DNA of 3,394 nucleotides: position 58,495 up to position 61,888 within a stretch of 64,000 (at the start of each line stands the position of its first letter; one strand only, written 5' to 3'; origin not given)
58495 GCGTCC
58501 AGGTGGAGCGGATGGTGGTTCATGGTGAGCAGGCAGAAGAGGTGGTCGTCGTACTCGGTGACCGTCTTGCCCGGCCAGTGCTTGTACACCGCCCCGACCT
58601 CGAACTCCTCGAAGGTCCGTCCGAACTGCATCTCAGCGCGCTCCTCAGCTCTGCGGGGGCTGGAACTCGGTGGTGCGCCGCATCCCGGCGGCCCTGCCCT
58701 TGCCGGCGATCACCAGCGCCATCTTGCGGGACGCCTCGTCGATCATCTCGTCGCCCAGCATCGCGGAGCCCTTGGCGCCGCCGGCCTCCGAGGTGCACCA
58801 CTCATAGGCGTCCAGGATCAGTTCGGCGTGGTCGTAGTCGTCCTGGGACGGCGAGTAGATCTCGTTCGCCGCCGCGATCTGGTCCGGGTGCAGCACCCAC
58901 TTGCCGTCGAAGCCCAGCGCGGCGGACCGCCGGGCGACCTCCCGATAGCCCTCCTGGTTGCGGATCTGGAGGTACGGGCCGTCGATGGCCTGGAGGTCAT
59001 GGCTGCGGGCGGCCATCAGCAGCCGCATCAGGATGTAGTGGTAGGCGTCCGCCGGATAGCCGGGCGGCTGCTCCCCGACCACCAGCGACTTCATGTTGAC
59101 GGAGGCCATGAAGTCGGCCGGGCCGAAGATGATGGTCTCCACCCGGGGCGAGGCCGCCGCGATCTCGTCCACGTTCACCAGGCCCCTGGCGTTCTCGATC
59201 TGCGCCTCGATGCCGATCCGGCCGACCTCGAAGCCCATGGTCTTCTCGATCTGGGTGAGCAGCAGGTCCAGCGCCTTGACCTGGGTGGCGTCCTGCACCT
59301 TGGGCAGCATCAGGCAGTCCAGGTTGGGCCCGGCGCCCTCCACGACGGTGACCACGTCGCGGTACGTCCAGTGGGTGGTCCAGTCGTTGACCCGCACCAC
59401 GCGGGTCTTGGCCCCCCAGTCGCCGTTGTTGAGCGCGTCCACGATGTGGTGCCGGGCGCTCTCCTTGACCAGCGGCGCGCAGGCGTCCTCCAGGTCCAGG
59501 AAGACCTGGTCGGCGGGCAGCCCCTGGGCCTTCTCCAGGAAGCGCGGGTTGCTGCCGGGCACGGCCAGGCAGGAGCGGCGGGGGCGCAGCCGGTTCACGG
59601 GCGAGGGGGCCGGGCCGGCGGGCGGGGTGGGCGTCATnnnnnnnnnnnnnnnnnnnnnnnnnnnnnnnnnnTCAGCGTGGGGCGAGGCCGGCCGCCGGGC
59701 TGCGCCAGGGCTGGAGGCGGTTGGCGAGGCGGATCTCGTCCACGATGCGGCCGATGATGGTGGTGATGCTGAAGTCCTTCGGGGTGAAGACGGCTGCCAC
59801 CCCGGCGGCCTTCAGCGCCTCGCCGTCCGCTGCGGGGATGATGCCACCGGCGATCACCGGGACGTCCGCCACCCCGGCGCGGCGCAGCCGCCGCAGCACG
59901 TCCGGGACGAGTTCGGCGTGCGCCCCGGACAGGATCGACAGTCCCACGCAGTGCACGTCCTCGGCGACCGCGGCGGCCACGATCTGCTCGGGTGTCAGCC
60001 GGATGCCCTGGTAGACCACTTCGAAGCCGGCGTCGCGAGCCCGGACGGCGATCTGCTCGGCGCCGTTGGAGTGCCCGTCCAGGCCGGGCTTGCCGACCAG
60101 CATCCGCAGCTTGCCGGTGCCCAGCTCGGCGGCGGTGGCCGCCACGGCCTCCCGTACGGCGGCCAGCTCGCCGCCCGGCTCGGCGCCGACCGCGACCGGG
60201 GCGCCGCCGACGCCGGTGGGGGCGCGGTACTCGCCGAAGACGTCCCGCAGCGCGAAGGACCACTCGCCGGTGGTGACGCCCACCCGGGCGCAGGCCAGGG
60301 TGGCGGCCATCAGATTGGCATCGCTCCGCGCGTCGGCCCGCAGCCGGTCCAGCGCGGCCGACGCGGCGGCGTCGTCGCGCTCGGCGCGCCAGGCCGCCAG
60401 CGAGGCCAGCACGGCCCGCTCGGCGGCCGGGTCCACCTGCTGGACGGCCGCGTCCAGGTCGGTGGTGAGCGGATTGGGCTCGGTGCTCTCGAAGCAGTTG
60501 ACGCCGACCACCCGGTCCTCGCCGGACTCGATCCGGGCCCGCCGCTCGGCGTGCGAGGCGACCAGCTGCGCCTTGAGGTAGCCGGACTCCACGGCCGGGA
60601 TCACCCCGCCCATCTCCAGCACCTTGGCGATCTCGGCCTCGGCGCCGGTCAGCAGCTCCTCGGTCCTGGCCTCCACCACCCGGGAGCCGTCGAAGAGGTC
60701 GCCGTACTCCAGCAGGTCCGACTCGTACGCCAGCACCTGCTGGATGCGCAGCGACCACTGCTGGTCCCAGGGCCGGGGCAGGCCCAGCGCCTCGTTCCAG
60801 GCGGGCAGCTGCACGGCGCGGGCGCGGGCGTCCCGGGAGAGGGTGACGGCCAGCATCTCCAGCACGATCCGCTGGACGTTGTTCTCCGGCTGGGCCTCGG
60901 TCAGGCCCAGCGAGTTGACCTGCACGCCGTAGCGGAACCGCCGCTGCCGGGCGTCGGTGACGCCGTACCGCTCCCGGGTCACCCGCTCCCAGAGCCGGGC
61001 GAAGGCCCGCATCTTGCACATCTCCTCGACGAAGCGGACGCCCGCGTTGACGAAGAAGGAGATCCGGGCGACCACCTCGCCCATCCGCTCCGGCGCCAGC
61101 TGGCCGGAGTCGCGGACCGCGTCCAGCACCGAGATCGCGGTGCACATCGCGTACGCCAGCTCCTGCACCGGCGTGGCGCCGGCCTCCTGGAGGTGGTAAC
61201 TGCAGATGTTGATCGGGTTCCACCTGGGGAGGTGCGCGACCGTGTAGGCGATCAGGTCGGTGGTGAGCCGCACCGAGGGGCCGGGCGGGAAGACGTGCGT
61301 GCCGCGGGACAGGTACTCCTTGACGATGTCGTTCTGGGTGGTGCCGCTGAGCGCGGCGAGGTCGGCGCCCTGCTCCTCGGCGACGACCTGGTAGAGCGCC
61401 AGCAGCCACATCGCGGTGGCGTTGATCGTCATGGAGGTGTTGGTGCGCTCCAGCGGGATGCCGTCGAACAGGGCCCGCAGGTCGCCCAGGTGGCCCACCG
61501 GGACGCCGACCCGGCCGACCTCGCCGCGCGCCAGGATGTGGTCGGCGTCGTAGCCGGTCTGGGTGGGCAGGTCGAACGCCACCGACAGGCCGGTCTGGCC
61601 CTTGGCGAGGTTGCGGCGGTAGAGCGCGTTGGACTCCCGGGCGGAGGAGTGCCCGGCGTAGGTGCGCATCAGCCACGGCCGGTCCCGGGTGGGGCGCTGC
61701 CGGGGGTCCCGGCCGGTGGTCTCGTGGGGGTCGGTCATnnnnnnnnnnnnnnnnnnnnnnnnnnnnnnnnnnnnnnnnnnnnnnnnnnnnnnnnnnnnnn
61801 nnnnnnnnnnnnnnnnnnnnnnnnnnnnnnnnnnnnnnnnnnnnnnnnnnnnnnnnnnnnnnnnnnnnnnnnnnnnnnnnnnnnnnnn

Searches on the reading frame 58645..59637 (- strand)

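Call 4: search_protein_families(library=ncbifam, proteins=[window:58645-59637:-])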
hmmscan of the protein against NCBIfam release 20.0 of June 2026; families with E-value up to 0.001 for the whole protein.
window:58645-59637:- (330 aa): 7 families
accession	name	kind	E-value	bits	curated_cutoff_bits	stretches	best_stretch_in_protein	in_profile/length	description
TIGR01588.1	citE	equivalog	6.6e-50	169.8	443.4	1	18-308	1-282/288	citrate (pro-3S)-lyase subunit beta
NF038242.1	RipC_Ccl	equivalog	6.3e-42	143.9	375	1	21-307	2-262/268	itaconate degradation C-C-lyase RipC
NF041626.1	malyCoAlyase_Halo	equivalog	4.6e-28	98.2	500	1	43-305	35-304/340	L-malyl-CoA/beta-methylmalyl-CoA lyase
NF041315.1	malate_syn_AceB_Halo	equivalog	2.8e-16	59.2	780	1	37-268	33-274/429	malate synthase AceB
TIGR03239.1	GarL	equivalog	0.00011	21.9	406.75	0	141-180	139-177/249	2-dehydro-3-deoxyglucarate aldolase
NF007849.0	PRK10558.1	equivalog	0.00019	20.9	393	0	140-180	145-184/256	2-dehydro-3-deoxyglucarate aldolase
TIGR01344.1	malate_syn_A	equivalog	0.00052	18.4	594.5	0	235-264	332-361/511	malate synthase A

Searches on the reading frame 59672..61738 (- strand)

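Call 4: search_protein_families(library=ncbifam, proteins=[window:59672-61738:-])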
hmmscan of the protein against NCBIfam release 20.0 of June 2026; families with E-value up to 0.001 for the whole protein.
window:59672-61738:- (688 aa): 7 families
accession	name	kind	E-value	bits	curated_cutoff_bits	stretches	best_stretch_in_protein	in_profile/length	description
NF006944.0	PRK09426.1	equivalog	4.2e-161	537.4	876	1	17-670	76-715/721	methylmalonyl-CoA mutase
TIGR00641.1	acid_CoA_mut_N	subfamily_domain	1.7e-137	458.9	303.8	1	18-508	47-526/528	methylmalonyl-CoA mutase N-terminal domain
NF045497.1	IsobCoAmut_IcmF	equivalog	2.7e-54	184.4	1500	2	24-505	576-1073/1076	fused isobutyryl-CoA mutase/GTPase IcmF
TIGR00640.1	acid_CoA_mut_C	subfamily_domain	2.2e-38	131.2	57.45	1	543-670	2-128/132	methylmalonyl-CoA mutase C-terminal domain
TIGR00642.1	mmCoA_mut_beta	equivalog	5.4e-23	81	617.25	1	86-439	130-473/620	methylmalonyl-CoA mutase small subunit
NF002612.0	PRK02261.1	equivalog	6.3e-06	25.8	110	1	545-638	5-98/148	methylaspartate mutase subunit S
TIGR01501.1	MthylAspMutase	equivalog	0.00039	20.2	135.8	1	546-634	4-92/134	methylaspartate mutase subunit S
